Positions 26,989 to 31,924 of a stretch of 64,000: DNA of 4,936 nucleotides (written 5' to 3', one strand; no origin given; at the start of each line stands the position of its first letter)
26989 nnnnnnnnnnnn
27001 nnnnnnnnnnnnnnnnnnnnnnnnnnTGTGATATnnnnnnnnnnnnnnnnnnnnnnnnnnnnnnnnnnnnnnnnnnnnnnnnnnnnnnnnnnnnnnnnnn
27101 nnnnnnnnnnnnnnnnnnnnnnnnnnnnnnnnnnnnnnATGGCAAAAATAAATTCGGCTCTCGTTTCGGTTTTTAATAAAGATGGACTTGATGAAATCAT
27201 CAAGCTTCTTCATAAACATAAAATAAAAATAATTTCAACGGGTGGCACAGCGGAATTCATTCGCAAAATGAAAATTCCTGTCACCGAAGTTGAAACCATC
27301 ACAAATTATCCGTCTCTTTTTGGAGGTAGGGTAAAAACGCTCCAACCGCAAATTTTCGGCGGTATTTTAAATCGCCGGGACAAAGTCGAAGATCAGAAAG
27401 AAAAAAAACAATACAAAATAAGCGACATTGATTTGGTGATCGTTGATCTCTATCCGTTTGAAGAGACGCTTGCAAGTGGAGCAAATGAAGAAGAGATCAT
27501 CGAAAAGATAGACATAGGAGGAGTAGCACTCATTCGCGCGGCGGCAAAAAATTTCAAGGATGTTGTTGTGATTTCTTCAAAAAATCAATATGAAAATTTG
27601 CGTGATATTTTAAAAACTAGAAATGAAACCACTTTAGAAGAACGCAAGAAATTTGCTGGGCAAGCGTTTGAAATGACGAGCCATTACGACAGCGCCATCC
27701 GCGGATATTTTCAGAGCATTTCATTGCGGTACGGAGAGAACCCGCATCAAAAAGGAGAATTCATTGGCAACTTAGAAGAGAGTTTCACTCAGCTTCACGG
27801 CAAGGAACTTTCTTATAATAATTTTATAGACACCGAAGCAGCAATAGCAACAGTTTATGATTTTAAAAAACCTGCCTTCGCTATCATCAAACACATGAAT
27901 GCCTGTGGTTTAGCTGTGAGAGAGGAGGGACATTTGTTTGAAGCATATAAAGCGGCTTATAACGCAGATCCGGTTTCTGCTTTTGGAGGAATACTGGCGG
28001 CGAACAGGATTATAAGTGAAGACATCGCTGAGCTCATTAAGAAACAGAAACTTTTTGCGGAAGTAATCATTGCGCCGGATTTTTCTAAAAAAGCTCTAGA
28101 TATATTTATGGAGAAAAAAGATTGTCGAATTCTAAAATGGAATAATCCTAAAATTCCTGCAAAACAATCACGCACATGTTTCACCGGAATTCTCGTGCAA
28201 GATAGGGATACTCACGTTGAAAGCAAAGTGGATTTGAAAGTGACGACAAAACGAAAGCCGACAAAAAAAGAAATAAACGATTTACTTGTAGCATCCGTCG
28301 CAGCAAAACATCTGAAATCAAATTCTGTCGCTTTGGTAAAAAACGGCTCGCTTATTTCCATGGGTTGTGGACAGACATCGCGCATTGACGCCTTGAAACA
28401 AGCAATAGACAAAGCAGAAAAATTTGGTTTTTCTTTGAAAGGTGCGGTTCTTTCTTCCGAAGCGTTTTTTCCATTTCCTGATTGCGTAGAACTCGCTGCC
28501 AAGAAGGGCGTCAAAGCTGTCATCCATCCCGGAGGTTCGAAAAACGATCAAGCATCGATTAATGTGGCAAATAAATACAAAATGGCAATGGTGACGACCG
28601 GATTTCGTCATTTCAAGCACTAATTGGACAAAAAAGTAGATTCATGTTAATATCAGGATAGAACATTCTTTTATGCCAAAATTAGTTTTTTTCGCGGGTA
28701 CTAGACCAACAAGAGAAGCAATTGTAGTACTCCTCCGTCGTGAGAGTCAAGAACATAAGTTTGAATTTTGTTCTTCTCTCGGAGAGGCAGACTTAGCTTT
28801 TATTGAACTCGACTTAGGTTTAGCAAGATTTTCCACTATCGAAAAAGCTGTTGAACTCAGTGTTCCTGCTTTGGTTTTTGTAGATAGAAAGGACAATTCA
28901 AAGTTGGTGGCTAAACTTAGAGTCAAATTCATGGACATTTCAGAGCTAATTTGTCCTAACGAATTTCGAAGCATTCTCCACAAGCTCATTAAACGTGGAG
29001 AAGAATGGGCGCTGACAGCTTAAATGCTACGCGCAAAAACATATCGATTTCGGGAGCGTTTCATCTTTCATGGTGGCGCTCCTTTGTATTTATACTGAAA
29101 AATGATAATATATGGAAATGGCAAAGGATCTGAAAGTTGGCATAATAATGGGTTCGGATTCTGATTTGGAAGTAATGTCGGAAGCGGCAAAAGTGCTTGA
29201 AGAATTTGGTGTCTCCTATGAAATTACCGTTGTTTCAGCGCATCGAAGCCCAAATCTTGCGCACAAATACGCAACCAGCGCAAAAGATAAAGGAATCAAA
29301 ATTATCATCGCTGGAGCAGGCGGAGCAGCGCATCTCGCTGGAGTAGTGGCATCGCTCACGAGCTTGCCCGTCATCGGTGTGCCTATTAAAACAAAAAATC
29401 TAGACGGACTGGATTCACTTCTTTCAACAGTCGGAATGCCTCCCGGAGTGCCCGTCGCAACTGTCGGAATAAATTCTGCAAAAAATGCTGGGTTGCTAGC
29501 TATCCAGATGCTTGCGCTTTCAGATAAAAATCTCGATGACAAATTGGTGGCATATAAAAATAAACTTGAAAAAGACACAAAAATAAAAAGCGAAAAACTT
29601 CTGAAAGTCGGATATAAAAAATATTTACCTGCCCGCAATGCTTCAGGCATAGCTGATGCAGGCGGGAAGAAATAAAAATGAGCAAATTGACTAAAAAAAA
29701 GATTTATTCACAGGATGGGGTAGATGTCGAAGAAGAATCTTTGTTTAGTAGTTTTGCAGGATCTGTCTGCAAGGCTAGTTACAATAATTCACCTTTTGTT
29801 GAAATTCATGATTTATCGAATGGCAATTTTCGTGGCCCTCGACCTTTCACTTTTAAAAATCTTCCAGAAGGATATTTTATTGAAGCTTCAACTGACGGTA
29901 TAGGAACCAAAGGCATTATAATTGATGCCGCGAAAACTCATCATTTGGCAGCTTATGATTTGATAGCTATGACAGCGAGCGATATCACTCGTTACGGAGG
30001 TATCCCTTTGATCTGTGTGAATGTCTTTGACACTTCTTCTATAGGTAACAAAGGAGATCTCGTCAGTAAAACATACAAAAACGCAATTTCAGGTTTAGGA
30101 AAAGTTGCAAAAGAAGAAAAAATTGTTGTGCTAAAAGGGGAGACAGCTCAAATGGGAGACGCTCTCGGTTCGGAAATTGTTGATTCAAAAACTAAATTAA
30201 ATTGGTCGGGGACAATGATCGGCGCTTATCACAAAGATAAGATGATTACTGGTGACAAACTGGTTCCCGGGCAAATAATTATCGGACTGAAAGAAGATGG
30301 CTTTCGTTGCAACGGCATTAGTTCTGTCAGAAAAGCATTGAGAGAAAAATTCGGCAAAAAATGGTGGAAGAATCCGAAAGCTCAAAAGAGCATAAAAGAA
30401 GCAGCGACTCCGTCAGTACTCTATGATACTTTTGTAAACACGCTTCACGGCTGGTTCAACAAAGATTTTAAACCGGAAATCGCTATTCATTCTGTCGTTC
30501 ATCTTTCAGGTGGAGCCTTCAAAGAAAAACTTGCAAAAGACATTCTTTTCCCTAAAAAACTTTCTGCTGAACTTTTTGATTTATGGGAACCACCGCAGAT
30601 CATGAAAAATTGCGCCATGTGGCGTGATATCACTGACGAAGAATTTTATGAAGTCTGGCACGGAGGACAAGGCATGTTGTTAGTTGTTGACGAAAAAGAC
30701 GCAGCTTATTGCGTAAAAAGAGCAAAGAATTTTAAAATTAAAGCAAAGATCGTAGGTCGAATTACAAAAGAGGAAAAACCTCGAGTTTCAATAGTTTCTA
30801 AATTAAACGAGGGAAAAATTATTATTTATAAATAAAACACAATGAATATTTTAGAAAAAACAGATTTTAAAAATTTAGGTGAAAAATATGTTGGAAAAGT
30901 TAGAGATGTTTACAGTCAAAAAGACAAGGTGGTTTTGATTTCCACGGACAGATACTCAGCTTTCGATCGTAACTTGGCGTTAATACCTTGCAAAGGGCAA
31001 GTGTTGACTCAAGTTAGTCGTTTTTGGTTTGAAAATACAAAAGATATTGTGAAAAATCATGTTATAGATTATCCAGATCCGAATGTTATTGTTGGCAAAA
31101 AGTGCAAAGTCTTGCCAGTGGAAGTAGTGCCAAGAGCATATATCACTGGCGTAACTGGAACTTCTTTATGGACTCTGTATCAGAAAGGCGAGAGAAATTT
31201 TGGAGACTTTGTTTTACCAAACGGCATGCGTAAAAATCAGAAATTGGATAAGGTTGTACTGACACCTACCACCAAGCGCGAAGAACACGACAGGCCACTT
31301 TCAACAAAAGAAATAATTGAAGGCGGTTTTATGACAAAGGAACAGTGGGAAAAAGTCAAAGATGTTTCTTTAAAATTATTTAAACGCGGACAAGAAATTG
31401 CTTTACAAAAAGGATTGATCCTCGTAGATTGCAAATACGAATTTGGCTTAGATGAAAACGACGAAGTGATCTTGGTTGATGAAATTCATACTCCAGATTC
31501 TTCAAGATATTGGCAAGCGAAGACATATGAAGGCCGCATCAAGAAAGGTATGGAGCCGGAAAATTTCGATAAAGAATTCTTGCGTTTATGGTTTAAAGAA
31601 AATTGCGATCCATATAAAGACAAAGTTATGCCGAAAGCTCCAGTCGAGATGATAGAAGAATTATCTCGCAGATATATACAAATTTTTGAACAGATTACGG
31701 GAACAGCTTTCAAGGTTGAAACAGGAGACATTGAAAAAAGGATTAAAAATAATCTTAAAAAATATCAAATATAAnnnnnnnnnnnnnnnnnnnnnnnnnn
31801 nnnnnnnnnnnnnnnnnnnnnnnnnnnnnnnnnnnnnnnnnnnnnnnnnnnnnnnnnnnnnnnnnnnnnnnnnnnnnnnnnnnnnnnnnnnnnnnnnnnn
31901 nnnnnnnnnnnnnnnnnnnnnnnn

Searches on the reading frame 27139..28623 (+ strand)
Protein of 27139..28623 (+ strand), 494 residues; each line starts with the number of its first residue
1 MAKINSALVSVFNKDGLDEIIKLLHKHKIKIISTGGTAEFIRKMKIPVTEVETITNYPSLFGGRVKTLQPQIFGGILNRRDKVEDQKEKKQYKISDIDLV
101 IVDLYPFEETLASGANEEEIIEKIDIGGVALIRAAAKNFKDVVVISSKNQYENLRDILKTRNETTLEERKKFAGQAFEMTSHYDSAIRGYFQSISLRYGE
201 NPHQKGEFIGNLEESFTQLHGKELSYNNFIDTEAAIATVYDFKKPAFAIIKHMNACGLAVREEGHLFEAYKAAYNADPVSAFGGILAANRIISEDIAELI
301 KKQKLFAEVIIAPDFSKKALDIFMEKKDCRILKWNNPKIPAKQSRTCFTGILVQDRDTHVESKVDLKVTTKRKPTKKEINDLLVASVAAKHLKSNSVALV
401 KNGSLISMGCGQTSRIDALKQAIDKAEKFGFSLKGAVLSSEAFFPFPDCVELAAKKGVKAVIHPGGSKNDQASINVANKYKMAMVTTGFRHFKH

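Call 23: search_protein_families(library=pfam, proteins=[window:27139-28623:+], max_evalue=0.00001)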
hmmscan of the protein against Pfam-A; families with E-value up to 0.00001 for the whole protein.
window:27139-28623:+ (494 aa): 2 families
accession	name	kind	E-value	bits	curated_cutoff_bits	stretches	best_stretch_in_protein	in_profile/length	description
PF01808.24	AICARFT_IMPCHas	-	2.1e-98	330.1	25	1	135-425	1-311/311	AICARFT/IMPCHase bienzyme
PF02142.27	MGS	-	3.6e-17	62.7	24.1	1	17-129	2-93/94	MGS-like domain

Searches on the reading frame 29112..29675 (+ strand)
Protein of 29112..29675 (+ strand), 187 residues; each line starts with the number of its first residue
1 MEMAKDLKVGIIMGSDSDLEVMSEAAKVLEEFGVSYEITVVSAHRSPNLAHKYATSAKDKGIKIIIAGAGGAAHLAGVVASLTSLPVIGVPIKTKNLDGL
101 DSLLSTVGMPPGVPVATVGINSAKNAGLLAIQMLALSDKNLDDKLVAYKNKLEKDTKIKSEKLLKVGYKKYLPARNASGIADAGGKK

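Call 23: search_protein_families(library=pfam, proteins=[window:29112-29675:+], max_evalue=0.00001)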
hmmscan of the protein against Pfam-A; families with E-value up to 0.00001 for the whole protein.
window:29112-29675:+ (187 aa): 1 family
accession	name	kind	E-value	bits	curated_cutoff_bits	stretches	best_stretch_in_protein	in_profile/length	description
PF00731.26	AIRC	-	3e-65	218.7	30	1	8-154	1-147/148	AIR carboxylase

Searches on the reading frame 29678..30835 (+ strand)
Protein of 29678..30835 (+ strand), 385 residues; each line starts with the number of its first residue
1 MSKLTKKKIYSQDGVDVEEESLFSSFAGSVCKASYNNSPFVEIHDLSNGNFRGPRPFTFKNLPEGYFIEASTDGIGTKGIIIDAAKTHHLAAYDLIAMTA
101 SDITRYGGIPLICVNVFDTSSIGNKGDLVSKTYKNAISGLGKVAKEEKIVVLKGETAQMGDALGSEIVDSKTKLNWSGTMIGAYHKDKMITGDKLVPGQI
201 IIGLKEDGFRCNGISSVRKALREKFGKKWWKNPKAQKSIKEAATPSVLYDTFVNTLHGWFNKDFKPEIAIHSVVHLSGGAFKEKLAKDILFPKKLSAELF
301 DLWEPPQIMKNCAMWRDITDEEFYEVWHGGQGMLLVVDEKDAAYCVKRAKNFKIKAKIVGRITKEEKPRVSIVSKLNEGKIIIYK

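Call 23: search_protein_families(library=pfam, proteins=[window:29678-30835:+], max_evalue=0.00001)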
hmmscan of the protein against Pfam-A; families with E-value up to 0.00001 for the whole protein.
window:29678-30835:+ (385 aa): 2 families
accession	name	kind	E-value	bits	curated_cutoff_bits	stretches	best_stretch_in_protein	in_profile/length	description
PF02769.27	AIRS_C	-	1.2e-08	35.7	23.1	1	197-371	2-154/156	AIR synthase related protein, C-terminal domain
PF00586.29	AIRS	-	1.7e-07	32.1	24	1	64-182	11-110/112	AIR synthase related protein, N-terminal domain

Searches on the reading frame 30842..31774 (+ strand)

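Call 23: search_protein_families(library=pfam, proteins=[window:30842-31774:+], max_evalue=0.00001)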
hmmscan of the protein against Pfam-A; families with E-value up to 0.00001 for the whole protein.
window:30842-31774:+ (310 aa): 1 family
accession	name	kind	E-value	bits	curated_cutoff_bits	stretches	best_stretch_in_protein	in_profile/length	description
PF01259.24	SAICAR_synt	-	2.7e-70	237.2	20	1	16-262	3-230/233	SAICAR synthetase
